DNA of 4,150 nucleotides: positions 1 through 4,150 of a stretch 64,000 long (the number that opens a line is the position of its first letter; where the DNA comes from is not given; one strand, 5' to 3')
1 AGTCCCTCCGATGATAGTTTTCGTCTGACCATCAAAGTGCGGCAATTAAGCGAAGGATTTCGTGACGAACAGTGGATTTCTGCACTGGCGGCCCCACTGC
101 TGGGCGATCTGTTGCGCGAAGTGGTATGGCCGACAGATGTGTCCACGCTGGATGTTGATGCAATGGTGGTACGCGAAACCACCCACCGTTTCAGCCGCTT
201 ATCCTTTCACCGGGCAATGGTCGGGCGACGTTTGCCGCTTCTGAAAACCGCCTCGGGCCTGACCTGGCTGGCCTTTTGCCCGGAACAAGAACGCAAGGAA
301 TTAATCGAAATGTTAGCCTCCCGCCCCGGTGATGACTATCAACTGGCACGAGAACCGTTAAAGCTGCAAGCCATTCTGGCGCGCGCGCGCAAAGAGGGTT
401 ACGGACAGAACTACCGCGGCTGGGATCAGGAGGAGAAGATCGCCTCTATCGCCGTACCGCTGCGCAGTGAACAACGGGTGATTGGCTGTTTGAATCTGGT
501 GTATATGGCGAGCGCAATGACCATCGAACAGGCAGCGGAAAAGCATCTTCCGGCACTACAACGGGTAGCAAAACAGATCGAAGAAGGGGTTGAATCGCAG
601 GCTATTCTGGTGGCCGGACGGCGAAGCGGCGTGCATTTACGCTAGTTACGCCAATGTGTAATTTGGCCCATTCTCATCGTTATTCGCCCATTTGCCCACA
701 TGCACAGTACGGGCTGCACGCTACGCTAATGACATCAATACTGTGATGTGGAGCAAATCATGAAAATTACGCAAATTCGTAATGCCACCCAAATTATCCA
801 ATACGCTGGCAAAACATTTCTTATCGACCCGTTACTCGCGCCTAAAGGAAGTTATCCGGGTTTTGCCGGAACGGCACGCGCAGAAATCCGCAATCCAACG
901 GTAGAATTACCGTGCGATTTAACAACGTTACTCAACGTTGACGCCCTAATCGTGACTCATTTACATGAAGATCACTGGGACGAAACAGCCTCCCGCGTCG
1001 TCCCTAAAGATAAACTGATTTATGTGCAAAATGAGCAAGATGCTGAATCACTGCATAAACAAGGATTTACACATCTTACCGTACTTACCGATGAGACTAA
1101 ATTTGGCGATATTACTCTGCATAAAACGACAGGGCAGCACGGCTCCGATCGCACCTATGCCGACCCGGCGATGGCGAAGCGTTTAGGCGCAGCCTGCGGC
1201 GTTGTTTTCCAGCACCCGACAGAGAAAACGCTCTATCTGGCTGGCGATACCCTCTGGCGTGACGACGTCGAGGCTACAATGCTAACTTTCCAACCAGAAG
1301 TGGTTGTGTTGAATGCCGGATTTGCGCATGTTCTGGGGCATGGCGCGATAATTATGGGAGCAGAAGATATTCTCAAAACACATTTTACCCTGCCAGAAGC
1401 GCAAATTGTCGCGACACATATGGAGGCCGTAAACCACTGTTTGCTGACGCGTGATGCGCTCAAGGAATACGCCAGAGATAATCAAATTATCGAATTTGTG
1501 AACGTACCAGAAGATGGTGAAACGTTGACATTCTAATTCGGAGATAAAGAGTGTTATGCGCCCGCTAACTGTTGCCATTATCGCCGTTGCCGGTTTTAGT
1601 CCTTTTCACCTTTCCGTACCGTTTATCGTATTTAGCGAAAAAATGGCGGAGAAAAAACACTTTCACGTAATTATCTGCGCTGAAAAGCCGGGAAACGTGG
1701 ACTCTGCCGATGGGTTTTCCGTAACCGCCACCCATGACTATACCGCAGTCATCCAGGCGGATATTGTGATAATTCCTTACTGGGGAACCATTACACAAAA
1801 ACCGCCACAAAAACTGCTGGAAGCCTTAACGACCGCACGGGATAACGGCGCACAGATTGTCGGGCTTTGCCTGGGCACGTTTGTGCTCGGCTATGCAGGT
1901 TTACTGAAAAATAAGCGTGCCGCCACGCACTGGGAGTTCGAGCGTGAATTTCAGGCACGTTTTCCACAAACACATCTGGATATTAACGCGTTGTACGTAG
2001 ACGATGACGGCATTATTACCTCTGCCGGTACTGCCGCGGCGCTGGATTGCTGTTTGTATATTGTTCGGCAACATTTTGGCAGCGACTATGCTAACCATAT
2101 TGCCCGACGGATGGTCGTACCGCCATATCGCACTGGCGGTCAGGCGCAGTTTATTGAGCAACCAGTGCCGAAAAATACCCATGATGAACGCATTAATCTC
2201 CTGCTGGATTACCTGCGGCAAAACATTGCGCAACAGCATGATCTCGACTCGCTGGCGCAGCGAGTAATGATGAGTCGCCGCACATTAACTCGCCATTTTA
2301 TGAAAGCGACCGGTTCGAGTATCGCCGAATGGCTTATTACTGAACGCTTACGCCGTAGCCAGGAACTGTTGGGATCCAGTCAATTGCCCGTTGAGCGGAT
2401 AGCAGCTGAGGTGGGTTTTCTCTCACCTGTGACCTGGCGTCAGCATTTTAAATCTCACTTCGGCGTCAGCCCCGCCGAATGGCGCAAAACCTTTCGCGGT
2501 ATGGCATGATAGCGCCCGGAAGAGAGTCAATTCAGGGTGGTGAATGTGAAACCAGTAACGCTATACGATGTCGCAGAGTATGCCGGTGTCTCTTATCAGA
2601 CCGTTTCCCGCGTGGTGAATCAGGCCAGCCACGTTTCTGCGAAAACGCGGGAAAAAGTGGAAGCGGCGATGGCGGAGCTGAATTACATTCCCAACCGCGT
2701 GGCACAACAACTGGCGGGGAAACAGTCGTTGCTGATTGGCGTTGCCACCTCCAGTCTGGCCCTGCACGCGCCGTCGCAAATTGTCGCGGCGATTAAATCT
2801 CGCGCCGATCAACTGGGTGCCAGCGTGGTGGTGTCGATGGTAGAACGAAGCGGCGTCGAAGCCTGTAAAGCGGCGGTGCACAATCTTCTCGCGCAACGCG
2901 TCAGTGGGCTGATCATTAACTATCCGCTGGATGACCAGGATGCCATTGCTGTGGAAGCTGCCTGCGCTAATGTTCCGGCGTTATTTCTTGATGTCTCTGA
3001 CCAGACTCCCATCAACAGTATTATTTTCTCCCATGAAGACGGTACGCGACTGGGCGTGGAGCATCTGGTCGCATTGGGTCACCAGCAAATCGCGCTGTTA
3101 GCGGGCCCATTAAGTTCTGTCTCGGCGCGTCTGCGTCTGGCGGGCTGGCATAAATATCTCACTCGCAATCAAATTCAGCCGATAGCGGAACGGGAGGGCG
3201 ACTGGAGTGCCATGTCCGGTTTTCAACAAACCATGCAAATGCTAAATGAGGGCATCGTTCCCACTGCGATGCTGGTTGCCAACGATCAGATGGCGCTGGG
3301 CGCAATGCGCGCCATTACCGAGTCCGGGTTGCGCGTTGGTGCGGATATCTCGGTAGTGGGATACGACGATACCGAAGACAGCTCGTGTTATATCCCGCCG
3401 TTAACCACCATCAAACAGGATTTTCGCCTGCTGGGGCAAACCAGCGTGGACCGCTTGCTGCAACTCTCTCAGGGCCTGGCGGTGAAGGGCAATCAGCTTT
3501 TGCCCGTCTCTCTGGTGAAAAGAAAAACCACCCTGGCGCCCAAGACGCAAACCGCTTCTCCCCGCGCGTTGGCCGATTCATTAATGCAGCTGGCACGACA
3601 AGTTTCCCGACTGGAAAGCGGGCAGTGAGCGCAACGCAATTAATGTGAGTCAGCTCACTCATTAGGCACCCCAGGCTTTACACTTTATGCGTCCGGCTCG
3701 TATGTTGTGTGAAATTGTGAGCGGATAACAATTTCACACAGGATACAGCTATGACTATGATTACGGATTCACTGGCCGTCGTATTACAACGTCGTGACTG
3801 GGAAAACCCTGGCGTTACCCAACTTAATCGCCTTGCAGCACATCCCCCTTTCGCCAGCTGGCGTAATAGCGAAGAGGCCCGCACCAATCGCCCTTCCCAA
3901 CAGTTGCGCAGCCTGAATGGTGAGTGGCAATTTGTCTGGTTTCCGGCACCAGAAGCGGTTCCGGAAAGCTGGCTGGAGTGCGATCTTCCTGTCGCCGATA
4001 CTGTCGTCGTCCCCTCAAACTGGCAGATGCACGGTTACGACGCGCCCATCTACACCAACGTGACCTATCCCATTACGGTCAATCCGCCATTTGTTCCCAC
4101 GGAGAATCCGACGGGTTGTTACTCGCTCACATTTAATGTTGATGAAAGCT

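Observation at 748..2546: lacI promoter embedded in the 3' end of an upstream AraC/GlxA-type gene; two-gene module between mhpR and lacI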

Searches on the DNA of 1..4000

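Call 53: search_rna_families(source=window, start=1, end=4000, threshold=evalue, max_evalue=1)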
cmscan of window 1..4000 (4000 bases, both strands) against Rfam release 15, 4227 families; matches with E-value up to 1: 0.
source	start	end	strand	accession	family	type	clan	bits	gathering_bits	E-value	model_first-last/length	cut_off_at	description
